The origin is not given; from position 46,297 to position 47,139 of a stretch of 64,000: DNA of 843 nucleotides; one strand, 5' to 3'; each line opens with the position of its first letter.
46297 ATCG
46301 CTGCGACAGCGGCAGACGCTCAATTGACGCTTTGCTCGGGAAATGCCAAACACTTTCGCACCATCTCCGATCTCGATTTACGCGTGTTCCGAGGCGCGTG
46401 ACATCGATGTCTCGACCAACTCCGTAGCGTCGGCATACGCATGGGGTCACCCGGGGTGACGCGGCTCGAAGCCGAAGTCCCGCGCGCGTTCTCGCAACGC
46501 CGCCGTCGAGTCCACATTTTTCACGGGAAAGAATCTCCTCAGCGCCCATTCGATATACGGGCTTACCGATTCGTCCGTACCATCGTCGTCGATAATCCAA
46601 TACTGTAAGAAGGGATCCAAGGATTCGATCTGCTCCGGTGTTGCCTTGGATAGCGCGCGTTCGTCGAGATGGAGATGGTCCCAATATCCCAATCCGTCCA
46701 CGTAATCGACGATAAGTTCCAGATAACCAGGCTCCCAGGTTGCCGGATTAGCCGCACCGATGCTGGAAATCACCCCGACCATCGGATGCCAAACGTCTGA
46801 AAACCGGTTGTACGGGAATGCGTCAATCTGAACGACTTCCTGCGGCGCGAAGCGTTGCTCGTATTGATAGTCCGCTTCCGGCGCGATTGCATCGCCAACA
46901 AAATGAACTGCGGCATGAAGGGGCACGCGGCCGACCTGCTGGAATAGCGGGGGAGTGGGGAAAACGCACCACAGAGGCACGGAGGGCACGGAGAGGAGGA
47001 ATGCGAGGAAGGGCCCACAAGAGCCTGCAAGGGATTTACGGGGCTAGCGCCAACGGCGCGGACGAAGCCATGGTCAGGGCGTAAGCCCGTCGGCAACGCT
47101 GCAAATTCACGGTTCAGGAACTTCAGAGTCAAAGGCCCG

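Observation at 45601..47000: Low-GC VapBC-like TA cassette inserted between ~115-bp direct repeats that duplicate the 3' end of the mrfB-like gene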

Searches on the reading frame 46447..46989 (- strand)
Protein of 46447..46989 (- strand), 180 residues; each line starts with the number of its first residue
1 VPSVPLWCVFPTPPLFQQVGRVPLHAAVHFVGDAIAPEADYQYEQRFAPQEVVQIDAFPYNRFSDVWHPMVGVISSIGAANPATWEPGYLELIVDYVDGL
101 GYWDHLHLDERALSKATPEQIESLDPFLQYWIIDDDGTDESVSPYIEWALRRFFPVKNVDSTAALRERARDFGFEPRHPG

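Call 12: search_protein_families(library=pfam, proteins=[window:46447-46989:-], max_evalue=0.01)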
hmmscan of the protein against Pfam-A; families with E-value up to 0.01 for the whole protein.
window:46447-46989:- (180 aa): 0 families

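Call 13: search_protein_families(library=ncbifam, proteins=[window:46447-46989:-], max_evalue=0.01)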
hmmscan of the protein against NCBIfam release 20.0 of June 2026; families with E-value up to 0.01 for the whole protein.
window:46447-46989:- (180 aa): 0 families

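Call 14: find_homologous_proteins(query=window:46447-46989:-)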
Query window:46447-46989:- (180 aa): 1 proteins with E <= 0.001 among 84 candidates.
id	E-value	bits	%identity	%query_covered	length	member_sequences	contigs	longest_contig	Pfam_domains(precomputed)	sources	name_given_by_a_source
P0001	2.3e-104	365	99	88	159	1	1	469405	-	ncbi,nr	ncbi:MAG: hypothetical protein GC168_04265 [Candidatus Hydrogenedens sp.]|nr:hypothetical protein [C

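Call 17: find_encoding_contigs(protein=P0001, flank=10000)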
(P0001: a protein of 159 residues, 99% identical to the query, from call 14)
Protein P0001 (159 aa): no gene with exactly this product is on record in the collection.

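Call 25: search_protein_representatives(protein=window:46447-46881:-)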
Query: 144 residues. Proteins with E-value up to 0.001 (for the whole library): 3; up to 1e-10: 2; up to 1e-30: 1. The best 3 are listed.
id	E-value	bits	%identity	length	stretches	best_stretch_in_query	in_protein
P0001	4.1e-95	332.2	100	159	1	1-144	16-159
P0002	1.0e-10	58.0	30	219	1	6-139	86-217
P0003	5.4e-04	36.2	35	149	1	10-96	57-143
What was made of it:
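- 46447..46989 (-): ORF180 (NCBI GC168_04265, annotated from GTG 46926): orphan gene, predicted polymorphic-toxin immunity-like; first 36 codons are antisense of repeat copy B. Only 2 remote homologues among 1.84 billion representatives (P0002 E 1e-10, P0003 E 5e-4; call 25).
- Tried and rejected: ORF180 has only its own NCBI record in the word-indexed search (call 14) and two remote homologues in the exhaustive search (call 25).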

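Call 31: find_encoding_contigs(protein=P0002, flank=6000)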
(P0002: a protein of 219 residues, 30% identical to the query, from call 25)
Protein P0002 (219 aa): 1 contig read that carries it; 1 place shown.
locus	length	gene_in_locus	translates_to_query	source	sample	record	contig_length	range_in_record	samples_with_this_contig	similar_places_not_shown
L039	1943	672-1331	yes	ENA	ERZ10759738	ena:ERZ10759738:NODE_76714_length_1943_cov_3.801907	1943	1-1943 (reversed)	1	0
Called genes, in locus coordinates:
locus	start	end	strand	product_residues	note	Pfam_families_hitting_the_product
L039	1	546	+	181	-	?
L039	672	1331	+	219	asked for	-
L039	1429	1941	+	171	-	?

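Call 83: search_protein_families(library=pfam, proteins=[L039:1-546:+, P0002, L039:1429-1941:+, P0003], max_evalue=0.01)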
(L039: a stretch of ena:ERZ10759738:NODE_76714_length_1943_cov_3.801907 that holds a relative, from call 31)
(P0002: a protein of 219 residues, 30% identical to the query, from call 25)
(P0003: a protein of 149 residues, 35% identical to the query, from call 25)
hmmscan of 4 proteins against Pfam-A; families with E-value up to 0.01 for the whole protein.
L039:1-546:+ (181 aa): 0 families

P0002 (219 aa): 0 families

L039:1429-1941:+ (171 aa): 1 family
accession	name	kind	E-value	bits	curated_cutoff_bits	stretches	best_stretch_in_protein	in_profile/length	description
PF05593.20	RHS_repeat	-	0.0012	19.6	22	1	116-147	1-33/38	RHS Repeat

P0003 (149 aa): 0 families

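Call 84: find_encoding_contigs(protein=P0003, flank=5000, max_places=3)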
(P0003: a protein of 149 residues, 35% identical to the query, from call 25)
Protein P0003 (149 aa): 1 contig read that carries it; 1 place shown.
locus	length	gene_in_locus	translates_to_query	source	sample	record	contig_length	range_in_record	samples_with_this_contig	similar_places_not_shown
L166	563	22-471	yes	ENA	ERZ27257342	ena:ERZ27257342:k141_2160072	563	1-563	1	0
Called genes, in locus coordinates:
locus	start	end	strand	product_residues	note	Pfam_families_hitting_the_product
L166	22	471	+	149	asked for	-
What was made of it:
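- On Polymorphic-toxin immunity protein (ORF180): P0003's contig is too short to tell (call 84).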

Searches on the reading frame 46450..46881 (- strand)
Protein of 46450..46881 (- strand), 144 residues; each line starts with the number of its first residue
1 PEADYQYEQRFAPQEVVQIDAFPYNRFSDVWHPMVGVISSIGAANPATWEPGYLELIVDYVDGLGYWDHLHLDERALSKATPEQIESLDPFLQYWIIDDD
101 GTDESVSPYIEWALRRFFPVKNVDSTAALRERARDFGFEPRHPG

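Call 47: predict_structure(alignment_id=A4)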
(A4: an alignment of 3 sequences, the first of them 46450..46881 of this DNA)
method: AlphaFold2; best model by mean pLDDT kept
length: 144 residues; sequences in the alignment: 3
mean_pLDDT: 62.2   pTM: 0.58
mean pLDDT of the five models: 62.2, 54.0, 51.0, 48.9, 39.9
residues with pLDDT >= 90: 4; 70-90: 47; 50-70: 50; < 50: 43
segments of 3 or more residues with pLDDT < 50: 1-4, 45-47, 98-122, 136-144
pLDDT, mean of each block of 10 residues (from residue 1): 58 84 58 79 56 75 70 85 73 54 43 44 52 50 37
secondary structure, 60 per line:
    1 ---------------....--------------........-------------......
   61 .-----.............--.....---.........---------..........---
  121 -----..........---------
elements in order: E16-19 E34-41 E55-61 E67-73 E77-79 H82-86 H90-98 H108-117 H126-135
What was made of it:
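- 46447..46989 (-): The AF2 model is weak (pLDDT 62; call 47).
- Tried and rejected: Structure route for ORF180: the AF2 model has pLDDT 62 (call 47).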

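Call 58: fold_search(model_id=the predicted structure, library=pdb)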
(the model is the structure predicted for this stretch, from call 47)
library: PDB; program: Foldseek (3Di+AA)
matches with E <= 10: 636; with E <= 0.001: 0
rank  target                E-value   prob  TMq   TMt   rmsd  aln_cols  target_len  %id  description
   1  7uoo_T                9.8e-03  0.94  0.34  0.41  13.1       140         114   14  Nucleoplasmic pre-60S intermediate of the Nog2 containing pre-rotation state (released 2023-03-15)
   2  7lmt_E                1.2e-02  0.91  0.35  0.41  13.4       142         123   11  Histone-lysine N-methyltransferase NSD2-PWWP1 with compound MRT10241866a (released 2021-03-10)
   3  6g3t_C                1.3e-02  0.89  0.34  0.43  12.3       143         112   13  X-ray structure of NSD3-PWWP1 (released 2019-06-26)
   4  6ue6_A                1.3e-02  0.82  0.35  0.37  14.5       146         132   12  PWWP1 domain of NSD2 in complex with MR837 (released 2019-11-13)
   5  9exx_B                1.5e-02  0.77  0.34  0.38  14.9       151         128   12  Crystal structure of the PWWP1 domain of NSD2 bound by compound 18. (released 2024-05-29)
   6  6ue6_E                1.6e-02  0.77  0.33  0.37  13.7       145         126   12  PWWP1 domain of NSD2 in complex with MR837 (released 2019-11-13)
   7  6xcg_A                1.7e-02  0.69  0.33  0.36  14.8       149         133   13  Histone-lysine N-methyltransferase NSD2-PWWP1 with compound UNC6934 (released 2020-07-22)
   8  5ycq                  1.8e-02  1.00  0.37  0.65   4.3        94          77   21  Unique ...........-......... Factor for the AAA+ Lon Protease (released 2018-04-11)
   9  6g3t_B                1.8e-02  0.87  0.36  0.44  12.3       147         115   12  X-ray structure of NSD3-PWWP1 (released 2019-06-26)
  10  7lmt_G                1.8e-02  0.87  0.34  0.40  13.7       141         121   11  Histone-lysine N-methyltransferase NSD2-PWWP1 with compound MRT10241866a (released 2021-03-10)
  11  7mdn_G                2.0e-02  0.87  0.34  0.41  13.6       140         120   11  Histone-lysine N-methyltransferase NSD2-PWWP1 with compound MRT10241866a (released 2021-05-05)
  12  6g27                  2.0e-02  0.85  0.36  0.42  13.0       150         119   12  X-ray structure of NSD3-PWWP1 in complex with compound 5 (released 2019-06-26)
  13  6g3t_D                2.1e-02  0.87  0.36  0.44  12.2       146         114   12  X-ray structure of NSD3-PWWP1 (released 2019-06-26)
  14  4ld6                  2.1e-02  0.84  0.30  0.35  12.1       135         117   16  PWWP domain of human PWWP Domain-Containing Protein 2B (released 2013-07-17)
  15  6g3t_A                2.2e-02  0.82  0.35  0.42  12.2       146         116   13  X-ray structure of NSD3-PWWP1 (released 2019-06-26)
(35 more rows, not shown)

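Call 61: find_related_loci(query=A4, collection=viral_contigs, flank=5000)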
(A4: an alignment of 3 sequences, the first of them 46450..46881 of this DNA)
Query A4 (144 aa) in viral_contigs; peptide patterns used: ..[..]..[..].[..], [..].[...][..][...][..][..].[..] (x = any residue, [..] = any of these).
25 stretches matched a pattern, but none encodes a relative of the query by tblastn (E <= 1e-3).
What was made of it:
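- Tried and rejected: Nothing was found in IMG/VR (call 61).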
